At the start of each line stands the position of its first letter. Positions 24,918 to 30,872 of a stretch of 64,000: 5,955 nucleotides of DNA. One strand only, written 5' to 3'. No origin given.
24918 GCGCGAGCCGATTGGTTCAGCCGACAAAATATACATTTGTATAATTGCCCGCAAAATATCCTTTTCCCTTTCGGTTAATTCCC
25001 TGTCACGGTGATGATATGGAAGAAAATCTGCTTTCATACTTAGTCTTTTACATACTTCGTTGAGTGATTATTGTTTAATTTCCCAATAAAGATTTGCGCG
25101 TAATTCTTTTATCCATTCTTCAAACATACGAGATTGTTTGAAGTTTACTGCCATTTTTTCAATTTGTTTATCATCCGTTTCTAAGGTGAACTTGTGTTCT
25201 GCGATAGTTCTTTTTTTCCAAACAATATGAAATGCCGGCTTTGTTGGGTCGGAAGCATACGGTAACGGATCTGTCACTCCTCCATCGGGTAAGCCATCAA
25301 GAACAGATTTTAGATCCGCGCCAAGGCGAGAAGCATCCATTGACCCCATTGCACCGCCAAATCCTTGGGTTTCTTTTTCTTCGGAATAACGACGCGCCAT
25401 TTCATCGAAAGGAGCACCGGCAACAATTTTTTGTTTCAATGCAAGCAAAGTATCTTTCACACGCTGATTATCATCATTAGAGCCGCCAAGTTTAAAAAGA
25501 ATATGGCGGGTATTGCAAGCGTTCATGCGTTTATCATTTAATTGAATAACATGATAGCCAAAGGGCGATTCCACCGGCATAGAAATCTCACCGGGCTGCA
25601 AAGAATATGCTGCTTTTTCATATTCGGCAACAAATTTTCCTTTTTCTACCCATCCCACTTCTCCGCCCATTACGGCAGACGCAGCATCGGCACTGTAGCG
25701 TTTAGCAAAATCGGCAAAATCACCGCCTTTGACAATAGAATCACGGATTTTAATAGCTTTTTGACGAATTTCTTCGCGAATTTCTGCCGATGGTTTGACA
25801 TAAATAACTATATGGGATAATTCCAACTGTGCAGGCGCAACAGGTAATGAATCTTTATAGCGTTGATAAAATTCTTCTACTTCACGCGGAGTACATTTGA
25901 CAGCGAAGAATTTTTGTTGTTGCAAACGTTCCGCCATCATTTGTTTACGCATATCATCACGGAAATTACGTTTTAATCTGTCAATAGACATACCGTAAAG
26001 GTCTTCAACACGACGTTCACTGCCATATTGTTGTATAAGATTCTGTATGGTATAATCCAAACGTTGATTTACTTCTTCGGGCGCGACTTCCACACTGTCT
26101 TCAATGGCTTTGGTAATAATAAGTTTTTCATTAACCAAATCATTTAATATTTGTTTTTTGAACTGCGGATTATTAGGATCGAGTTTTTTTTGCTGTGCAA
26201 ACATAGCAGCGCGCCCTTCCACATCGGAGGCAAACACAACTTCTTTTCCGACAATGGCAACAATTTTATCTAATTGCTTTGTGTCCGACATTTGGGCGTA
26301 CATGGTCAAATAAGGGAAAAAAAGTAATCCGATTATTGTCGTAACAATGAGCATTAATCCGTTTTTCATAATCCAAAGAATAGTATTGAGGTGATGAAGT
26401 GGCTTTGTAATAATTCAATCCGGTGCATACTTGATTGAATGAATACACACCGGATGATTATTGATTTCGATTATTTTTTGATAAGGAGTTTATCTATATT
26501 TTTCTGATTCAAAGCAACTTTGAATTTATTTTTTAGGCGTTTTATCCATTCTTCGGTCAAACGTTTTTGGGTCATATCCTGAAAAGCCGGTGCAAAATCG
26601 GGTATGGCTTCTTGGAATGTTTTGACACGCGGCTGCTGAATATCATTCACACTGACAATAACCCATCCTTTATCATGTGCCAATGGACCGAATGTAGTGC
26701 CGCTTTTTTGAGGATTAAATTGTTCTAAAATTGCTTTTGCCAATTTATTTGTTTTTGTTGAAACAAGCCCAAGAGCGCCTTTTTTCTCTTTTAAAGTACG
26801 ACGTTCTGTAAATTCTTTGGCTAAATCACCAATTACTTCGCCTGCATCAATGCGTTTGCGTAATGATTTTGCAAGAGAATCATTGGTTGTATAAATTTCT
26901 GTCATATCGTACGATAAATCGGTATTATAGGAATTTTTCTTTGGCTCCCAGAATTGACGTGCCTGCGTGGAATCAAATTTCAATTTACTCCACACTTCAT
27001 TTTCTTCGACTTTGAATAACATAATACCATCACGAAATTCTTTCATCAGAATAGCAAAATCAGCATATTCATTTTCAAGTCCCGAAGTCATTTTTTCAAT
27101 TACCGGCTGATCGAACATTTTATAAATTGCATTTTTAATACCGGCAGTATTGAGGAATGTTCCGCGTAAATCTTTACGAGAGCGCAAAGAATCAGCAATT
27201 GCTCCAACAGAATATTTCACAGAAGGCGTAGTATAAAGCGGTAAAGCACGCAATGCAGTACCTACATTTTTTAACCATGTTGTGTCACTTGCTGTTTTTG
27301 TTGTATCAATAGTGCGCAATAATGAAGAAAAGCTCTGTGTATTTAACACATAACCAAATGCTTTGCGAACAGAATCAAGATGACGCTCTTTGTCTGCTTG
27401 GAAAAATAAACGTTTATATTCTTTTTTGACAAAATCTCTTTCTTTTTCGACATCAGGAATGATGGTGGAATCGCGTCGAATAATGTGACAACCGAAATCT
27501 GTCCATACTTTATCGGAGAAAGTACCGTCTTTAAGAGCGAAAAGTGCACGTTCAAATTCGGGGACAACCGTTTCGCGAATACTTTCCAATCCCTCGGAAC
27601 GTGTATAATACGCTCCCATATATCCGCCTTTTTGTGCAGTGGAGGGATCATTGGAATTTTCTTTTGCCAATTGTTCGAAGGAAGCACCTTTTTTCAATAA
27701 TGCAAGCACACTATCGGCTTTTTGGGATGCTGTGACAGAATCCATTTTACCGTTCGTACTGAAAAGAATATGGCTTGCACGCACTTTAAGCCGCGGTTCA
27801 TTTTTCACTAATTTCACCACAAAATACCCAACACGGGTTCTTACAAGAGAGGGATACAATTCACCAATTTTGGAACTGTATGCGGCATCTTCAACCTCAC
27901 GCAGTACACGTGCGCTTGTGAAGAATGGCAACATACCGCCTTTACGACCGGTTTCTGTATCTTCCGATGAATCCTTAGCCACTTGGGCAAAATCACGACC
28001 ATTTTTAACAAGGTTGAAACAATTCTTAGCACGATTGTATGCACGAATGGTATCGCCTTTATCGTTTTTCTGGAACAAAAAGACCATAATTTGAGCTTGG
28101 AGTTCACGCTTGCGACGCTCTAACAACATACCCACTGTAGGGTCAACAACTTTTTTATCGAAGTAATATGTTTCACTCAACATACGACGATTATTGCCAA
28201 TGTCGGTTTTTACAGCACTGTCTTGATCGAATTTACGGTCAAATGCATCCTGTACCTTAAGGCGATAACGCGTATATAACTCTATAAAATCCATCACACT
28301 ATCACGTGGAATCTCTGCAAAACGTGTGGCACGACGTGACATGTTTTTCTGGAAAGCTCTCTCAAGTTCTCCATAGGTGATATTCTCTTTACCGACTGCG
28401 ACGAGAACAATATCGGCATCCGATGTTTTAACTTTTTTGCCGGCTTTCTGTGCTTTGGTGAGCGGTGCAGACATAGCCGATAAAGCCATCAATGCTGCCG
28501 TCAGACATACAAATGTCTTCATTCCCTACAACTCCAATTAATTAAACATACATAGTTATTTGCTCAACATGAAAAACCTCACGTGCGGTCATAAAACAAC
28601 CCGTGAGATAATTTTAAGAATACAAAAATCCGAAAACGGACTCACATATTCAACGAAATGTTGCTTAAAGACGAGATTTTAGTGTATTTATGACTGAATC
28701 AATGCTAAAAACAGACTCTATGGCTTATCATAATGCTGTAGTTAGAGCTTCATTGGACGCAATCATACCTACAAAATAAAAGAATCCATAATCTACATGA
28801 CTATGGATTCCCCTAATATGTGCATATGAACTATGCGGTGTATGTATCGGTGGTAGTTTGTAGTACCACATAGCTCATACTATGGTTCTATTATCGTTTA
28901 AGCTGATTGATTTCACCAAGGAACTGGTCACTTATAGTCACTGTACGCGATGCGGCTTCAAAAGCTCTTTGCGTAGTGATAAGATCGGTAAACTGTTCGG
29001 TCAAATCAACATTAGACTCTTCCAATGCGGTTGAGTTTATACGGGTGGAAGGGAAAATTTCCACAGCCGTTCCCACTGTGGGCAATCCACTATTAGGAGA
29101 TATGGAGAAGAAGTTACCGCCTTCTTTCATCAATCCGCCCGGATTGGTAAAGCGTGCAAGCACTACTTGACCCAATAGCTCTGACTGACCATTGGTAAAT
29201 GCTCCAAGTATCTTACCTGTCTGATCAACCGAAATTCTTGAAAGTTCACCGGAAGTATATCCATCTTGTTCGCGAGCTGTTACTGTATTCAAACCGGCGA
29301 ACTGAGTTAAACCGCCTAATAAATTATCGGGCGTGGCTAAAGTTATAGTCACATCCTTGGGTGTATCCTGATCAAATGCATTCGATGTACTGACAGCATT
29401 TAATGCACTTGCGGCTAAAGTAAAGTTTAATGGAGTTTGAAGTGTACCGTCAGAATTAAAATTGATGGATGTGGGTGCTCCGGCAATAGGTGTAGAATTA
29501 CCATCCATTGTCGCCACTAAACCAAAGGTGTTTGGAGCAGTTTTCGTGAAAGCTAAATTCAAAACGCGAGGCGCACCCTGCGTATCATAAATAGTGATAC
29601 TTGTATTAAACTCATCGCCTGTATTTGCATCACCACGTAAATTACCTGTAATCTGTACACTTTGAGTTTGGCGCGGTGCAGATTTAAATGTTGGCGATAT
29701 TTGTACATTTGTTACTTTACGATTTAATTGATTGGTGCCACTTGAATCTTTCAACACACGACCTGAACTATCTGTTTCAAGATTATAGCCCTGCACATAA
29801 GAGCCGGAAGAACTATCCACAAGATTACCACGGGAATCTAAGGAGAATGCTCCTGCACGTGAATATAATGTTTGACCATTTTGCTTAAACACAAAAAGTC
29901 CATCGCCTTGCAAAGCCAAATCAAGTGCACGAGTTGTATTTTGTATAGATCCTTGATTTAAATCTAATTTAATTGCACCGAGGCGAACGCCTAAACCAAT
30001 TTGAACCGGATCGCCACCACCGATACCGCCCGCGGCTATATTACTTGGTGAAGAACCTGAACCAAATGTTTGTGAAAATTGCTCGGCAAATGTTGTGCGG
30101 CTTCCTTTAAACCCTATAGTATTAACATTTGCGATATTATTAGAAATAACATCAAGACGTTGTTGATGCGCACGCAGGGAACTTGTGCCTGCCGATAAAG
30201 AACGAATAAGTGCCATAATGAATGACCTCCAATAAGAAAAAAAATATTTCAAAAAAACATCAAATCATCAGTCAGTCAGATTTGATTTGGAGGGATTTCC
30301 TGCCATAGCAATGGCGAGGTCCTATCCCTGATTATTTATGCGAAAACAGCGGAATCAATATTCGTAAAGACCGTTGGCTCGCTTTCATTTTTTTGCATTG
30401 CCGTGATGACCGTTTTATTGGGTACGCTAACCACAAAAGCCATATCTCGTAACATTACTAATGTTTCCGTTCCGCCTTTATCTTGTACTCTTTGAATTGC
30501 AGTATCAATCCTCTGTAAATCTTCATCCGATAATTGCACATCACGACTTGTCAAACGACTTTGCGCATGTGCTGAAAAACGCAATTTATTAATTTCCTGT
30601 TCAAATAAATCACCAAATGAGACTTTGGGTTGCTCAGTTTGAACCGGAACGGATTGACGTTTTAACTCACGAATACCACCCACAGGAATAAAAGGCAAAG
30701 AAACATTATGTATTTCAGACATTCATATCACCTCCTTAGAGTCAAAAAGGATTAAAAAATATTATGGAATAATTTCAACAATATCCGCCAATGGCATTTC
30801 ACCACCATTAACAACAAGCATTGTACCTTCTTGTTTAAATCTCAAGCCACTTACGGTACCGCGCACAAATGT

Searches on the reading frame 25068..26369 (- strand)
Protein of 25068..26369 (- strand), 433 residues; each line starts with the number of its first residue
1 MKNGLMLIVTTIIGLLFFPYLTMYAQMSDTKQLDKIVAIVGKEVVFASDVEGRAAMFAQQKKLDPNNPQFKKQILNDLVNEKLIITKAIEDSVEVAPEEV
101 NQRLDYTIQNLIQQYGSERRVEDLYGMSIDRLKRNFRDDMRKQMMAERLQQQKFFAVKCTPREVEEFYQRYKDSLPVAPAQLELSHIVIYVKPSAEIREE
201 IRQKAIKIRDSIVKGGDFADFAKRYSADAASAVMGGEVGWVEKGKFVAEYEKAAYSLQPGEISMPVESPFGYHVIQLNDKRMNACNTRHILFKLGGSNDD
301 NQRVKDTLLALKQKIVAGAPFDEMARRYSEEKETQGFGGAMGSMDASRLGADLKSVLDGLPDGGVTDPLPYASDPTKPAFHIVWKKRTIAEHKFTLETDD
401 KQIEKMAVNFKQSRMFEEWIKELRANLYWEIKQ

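Call 45: search_protein_families(library=pfam, proteins=[window:25068-26369:-], max_evalue=0.0001)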
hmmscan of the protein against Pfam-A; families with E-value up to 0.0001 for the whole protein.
window:25068-26369:- (433 aa): 6 families
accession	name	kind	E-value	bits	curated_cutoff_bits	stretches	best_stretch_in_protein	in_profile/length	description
PF00639.27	Rotamase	-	4.4e-40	137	21.7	2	186-279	1-97/97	PPIC-type PPIASE domain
PF13616.12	Rotamase_3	-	3.6e-36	124.7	22.5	2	178-281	12-116/116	PPIC-type PPIASE domain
PF13145.12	Rotamase_2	-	1.4e-12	48.9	27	1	160-280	2-108/121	PPIC-type PPIASE domain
PF09312.16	SurA_N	-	2e-08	34.9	30.8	1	33-149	1-117/118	SurA N-terminal domain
PF13624.11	SurA_N_3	-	2.9e-07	30.9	27.2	1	7-149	12-161/162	SurA-like N-terminal domain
PF13623.11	SurA_N_2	-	4e-05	24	28.5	1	7-113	10-127/145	SurA-like N-terminal domain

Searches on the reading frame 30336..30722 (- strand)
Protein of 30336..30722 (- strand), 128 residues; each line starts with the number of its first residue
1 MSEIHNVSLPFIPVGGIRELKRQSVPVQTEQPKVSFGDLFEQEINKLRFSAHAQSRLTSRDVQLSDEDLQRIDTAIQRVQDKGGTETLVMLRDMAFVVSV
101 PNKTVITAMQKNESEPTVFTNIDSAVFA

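Call 5: search_protein_families(library=pfam, proteins=[window:30336-30722:-], max_evalue=0.001)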
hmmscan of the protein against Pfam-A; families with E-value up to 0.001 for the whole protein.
window:30336-30722:- (128 aa): 1 family
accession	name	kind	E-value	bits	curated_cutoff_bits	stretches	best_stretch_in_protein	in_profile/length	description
PF12611.13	Flagellar_put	-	2.2e-10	40.5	21.1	1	104-127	1-24/24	Putative flagellar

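Call 39: search_protein_families(library=ncbifam, proteins=[window:30336-30722:-], max_evalue=0.01)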
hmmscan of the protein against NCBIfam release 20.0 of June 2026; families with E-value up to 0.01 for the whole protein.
window:30336-30722:- (128 aa): 1 family
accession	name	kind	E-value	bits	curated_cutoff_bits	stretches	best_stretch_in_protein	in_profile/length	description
TIGR02530.1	flg_new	equivalog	6.3e-30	103.8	83.2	1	35-126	1-94/96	TIGR02530 family flagellar biosynthesis protein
